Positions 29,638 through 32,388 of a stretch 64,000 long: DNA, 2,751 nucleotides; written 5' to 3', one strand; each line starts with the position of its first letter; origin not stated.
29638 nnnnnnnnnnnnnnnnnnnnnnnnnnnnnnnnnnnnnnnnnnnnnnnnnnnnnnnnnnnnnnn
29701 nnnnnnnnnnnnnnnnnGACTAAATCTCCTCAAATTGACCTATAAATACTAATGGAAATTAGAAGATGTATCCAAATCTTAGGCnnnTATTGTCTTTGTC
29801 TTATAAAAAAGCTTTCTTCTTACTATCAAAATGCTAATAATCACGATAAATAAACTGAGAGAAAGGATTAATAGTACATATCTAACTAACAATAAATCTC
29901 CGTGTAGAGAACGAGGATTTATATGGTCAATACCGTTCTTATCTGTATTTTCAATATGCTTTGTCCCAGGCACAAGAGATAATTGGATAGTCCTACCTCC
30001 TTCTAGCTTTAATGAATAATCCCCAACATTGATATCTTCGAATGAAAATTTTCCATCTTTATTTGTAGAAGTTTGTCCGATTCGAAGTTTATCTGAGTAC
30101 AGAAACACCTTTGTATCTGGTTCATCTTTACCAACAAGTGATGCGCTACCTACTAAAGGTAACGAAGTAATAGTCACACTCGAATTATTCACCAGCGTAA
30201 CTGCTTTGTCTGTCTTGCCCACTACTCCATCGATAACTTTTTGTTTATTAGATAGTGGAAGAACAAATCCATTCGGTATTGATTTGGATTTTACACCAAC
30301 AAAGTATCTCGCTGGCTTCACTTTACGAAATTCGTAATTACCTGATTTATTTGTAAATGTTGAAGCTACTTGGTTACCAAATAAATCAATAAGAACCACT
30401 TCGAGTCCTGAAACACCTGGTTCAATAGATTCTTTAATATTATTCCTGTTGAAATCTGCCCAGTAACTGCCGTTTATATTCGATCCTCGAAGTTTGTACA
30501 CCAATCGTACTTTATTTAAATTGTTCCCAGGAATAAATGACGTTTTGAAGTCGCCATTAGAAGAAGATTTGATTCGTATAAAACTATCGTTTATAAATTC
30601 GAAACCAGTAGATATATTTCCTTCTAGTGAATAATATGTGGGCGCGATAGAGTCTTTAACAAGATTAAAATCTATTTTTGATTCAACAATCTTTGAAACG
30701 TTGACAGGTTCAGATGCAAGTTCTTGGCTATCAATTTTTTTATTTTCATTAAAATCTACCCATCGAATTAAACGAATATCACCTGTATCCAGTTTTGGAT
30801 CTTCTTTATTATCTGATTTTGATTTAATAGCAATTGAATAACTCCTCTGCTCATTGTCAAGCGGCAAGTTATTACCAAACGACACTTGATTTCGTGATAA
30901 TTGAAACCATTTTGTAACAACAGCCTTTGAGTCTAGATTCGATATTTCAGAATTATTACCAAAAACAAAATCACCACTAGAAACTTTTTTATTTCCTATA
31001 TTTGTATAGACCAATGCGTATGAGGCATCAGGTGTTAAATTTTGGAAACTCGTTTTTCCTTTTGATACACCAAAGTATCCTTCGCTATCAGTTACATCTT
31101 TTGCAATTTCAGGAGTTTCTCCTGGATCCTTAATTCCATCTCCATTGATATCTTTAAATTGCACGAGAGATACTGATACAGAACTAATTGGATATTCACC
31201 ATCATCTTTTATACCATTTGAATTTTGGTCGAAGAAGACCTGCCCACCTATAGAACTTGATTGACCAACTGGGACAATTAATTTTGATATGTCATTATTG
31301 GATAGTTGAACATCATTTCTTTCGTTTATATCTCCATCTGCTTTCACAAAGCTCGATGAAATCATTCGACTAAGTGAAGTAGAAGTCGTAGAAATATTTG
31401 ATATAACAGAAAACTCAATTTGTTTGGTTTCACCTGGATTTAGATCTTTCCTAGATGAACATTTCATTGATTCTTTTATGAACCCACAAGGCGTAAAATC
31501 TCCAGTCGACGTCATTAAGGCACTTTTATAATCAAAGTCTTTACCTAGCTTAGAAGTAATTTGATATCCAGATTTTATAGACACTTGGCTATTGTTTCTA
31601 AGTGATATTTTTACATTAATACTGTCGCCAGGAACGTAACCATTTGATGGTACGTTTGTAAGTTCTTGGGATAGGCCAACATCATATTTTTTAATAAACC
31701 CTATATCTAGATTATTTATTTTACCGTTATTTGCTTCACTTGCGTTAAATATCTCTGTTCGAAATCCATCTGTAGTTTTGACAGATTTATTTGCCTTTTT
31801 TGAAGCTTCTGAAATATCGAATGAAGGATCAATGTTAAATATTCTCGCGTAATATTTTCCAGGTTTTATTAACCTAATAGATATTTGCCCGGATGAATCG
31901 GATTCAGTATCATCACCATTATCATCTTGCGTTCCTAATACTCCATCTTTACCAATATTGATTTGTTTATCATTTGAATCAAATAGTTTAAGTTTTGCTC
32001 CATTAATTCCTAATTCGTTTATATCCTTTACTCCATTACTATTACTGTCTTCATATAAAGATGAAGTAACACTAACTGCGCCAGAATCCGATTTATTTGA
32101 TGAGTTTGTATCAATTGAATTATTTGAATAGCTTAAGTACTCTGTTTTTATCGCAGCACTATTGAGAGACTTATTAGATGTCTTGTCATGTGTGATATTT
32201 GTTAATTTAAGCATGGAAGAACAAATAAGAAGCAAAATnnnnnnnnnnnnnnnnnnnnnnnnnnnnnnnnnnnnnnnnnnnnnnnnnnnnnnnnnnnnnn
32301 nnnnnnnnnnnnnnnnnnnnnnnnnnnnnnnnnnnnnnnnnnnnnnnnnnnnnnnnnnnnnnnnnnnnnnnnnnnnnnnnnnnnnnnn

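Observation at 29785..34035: Single polypeptide coupling a cytoplasmic PilZ module to a ~770-aa extracellular adhesin-type stalk tethered at both ends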

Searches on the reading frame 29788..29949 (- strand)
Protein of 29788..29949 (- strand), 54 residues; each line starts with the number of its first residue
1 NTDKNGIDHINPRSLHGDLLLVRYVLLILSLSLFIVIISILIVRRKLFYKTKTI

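Call 61: search_protein_families(library=ncbifam, proteins=[window:29788-29949:-], max_evalue=10)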
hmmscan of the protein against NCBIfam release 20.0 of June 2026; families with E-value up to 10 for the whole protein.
seq(54 aa): 0 families

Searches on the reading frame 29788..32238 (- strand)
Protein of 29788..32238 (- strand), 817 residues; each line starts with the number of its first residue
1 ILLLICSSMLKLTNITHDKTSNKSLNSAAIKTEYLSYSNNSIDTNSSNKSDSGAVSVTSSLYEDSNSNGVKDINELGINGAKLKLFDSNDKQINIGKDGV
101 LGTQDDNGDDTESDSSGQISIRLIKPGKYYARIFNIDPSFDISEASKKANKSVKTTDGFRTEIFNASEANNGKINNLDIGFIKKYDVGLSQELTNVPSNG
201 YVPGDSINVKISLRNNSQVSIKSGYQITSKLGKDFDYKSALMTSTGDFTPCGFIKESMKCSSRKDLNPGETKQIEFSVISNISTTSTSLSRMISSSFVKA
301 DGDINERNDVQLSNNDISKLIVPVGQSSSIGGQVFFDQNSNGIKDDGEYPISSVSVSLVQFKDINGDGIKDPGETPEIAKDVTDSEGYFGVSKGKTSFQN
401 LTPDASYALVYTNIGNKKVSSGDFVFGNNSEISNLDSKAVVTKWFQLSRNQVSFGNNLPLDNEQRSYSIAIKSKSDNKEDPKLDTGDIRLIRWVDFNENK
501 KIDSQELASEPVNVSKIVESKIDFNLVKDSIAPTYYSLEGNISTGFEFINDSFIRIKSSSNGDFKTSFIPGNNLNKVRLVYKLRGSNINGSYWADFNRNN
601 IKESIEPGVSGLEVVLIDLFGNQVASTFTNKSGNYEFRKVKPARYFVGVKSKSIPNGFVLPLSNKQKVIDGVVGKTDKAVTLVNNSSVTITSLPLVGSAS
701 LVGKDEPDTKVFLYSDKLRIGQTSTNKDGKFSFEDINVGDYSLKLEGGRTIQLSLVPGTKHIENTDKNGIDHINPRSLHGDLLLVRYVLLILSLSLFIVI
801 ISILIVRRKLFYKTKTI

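Call 41: predict_structure(alignment_id=A4)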
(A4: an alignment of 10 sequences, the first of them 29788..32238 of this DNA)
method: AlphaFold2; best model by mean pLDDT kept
length: 817 residues; sequences in the alignment: 10
mean_pLDDT: 75.8   pTM: 0.50
mean pLDDT of the five models: 75.8, 74.9, 74.7, 73.5, 73.3
residues with pLDDT >= 90: 147; 70-90: 479; 50-70: 82; < 50: 109
segments of 3 or more residues with pLDDT < 50: 1-52, 104-106, 303-315, 427-436, 763-783, 810-817
pLDDT, mean of each block of 10 residues (from residue 1): 32 29 26 24 25 66 81 77 87 75 56 78 83 81 82 81 79 68 77 84 92 81 89 93 89 92 88 94 86 87 41 58 81 86 79 91 85 87 90 77 90 81 56 56 86 86 88 70 78 83 71 87 87 88 81 79 87 88 85 82 83 91 91 89 88 83 64 80 81 82 83 83 85 79 80 73 39 32 61 84 67 38
secondary structure, 60 per line:
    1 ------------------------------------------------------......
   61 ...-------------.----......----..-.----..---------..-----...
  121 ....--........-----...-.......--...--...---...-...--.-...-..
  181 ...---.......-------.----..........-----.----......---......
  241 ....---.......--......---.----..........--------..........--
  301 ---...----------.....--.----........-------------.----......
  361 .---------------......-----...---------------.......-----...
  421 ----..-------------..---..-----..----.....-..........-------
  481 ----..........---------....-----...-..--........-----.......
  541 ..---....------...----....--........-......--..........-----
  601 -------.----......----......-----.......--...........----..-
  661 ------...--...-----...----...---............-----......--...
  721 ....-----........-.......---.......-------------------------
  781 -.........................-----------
elements in order (helices of 4 or more, strands of 3 or more residues): E55-63 E82-87 E118-124 E127-134 E140-142 H144-150 E153-155 E158-160 E164-166 E179-183 E187-193 E206-215 E226-231 E235-244 E248-254 E257-262 E271-280 E292-298 E317-321 E329-336 E355-361 E377-382 E388-390 E406-412 E418-420 E458-462 E464-473 E485-494 E513-515 E521-528 E534-542 E546-549 E556-558 E563-566 H571-576 E578-583 E586-595 E613-618 E623-628 E634-640 E643-650 E667-669 E672-674 E680-682 E687-689 E693-704 E710-715 E718-724 E730-737 E739-745 E749-755 H782-806

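Call 45: fold_search(model_id=the predicted structure, library=pdb)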
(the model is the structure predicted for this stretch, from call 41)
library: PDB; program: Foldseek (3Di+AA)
matches with E <= 10: 1575; with E <= 0.001: 151
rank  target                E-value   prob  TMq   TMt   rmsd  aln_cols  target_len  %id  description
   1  10ps                  6.1e-16  1.00  0.12  0.18  27.7       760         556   11  Crystal structure of SdrD A2-A3-B1-B2 domains from Staphylococcus aureus JH1 (released 2026-02-11)
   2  6fwv_B                1.4e-12  1.00  0.20  0.28  17.6       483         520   11  The Bacillus anthracis TIE protein (released 2018-08-08)
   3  6fwv_A                1.6e-12  1.00  0.19  0.27  18.0       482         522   11  The Bacillus anthracis TIE protein (released 2018-08-08)
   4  6m48_B                7.5e-12  1.00  0.11  0.11  24.9       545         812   11  Crystal structure of pilus adhesin, SpaC from Lactobacillus rhamnosus GG - P21212 form (released 2020-07-29)
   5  3kpt_A                1.0e-11  1.00  0.17  0.34  21.0       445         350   11  Crystal structure of BcpA, the major pilin subunit of Bacillus cereus (released 2009-11-24)
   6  3rkp_B                1.3e-11  1.00  0.17  0.34  20.6       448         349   12  Crystal structure of BcpA*(D312A), the major pilin subunit of Bacillus cereus (released 2012-05-30)
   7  6m48_A                1.9e-11  1.00  0.12  0.12  25.4       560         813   11  Crystal structure of pilus adhesin, SpaC from Lactobacillus rhamnosus GG - P21212 form (released 2020-07-29)
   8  6m3y                  2.3e-11  1.00  0.13  0.13  24.0       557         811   11  Crystal structure of pilus adhesin, SpaC from Lactobacillus rhamnosus GG - open conformation (released 2020-07-29)
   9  2y1v_A                3.7e-11  1.00  0.16  0.20  34.0       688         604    9  Full length structure of RrgB Pilus protein from Streptococcus pneumoniae (released 2011-11-09)
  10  4hss_A                4.5e-11  1.00  0.17  0.29  18.8       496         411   10  Structure of the Full-Length Major Pilin SpaD from Corynebacterium diphtheriae (released 2013-11-13)
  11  3rkp_A                6.4e-11  1.00  0.18  0.35  20.6       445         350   12  Crystal structure of BcpA*(D312A), the major pilin subunit of Bacillus cereus (released 2012-05-30)
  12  4jdz_A                1.8e-10  1.00  0.14  0.24  30.3       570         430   11  Structures of SdrD from Staphylococcus aureus reveal the molecular mechanism of how the cell surface receptors recogni (released 2013-06-19)
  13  9lr7_A                2.1e-10  1.00  0.13  0.25  23.9       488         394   11  Crystal Structure of the Basal pilin EbpB from Enterococcus faecalis. (released 2025-07-16)
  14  4jdz_B                3.6e-10  1.00  0.13  0.23  29.9       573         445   11  Structures of SdrD from Staphylococcus aureus reveal the molecular mechanism of how the cell surface receptors recogni (released 2013-06-19)
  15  3irp                  3.6e-10  1.00  0.12  0.22  30.3       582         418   12  Crystal structure of functional region of UafA from Staphylococcus saprophyticus at 1.50 angstrom resolution (released 2010-09-08)
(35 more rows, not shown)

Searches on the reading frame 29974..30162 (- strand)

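Call 62: search_protein_families(library=pfam, proteins=[window:29974-30162:-], max_evalue=0.1)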
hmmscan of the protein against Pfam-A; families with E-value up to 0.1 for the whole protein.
window:29974-30162:- (63 aa): 7 families
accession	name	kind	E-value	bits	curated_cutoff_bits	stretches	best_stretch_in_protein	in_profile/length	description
PF09430.16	EMC7_beta-sandw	-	0.00011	22.9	26.6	1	14-54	7-46/122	ER membrane protein complex subunit 7, beta-sandwich domain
PF17802.7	SpaA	-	0.00094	19.7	23.1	1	27-52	32-57/91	Prealbumin-like fold domain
PF13620.12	CarboxypepD_reg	-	0.001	19.8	32.3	1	27-53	28-54/82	Carboxypeptidase regulatory-like domain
PF17210.9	SdrD_B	-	0.0012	19.5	29.7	1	18-56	28-67/112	SdrD B-like domain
PF13715.12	CarbopepD_reg_2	-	0.0041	17.6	32.2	1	30-53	27-50/88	CarboxypepD_reg-like domain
PF23193.1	NOMO_3rd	-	0.0076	16.7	27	1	21-51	52-82/120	NOMO third transthyretin-like domain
PF14686.12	fn3_3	-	0.064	13.5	24.4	1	31-52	29-50/75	Polysaccharide lyase family 4, domain II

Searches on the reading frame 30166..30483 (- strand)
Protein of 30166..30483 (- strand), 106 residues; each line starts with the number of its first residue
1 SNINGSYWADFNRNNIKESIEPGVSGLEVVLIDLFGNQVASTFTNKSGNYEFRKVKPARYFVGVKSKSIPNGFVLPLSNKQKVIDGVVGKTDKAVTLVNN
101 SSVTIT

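Call 62: search_protein_families(library=pfam, proteins=[window:30166-30483:-], max_evalue=0.1)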
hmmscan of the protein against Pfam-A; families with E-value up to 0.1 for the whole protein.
window:30166-30483:- (106 aa): 3 families
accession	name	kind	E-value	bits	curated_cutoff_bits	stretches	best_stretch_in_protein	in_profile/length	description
PF17210.9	SdrD_B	-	1.6e-13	51.2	29.7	1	7-79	7-76/112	SdrD B-like domain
PF13620.12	CarboxypepD_reg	-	4.3e-06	27.4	32.3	1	23-66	13-56/82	Carboxypeptidase regulatory-like domain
PF17802.7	SpaA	-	0.036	14.6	23.1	1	24-77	16-69/91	Prealbumin-like fold domain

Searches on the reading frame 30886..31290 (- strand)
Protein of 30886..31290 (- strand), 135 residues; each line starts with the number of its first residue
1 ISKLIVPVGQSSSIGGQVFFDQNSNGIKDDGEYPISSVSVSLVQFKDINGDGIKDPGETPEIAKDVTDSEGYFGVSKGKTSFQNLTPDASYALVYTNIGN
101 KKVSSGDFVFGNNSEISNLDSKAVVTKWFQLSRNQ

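Call 62: search_protein_families(library=pfam, proteins=[window:30886-31290:-], max_evalue=0.1)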
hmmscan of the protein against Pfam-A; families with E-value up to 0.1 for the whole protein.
window:30886-31290:- (135 aa): 1 family
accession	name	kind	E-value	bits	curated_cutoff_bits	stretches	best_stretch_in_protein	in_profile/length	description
PF17210.9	SdrD_B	-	1.3e-08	35.4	29.7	1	13-131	2-99/112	SdrD B-like domain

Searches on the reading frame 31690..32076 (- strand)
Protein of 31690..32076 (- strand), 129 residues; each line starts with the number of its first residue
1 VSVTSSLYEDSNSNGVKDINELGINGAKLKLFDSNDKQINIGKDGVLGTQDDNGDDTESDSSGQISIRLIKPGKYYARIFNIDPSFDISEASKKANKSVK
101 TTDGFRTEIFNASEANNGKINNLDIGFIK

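Call 62: search_protein_families(library=pfam, proteins=[window:31690-32076:-], max_evalue=0.1)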
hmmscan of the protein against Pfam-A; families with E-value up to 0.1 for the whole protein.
window:31690-32076:- (129 aa): 3 families
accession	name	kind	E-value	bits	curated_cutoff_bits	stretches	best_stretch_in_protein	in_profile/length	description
PF17210.9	SdrD_B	-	5.2e-07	30.3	29.7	1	6-99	6-83/112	SdrD B-like domain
PF17802.7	SpaA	-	0.00024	21.7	23.1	1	23-77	15-56/91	Prealbumin-like fold domain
PF04151.21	PPC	-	0.0056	18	25.9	1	23-79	21-68/70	Bacterial pre-peptidase C-terminal domain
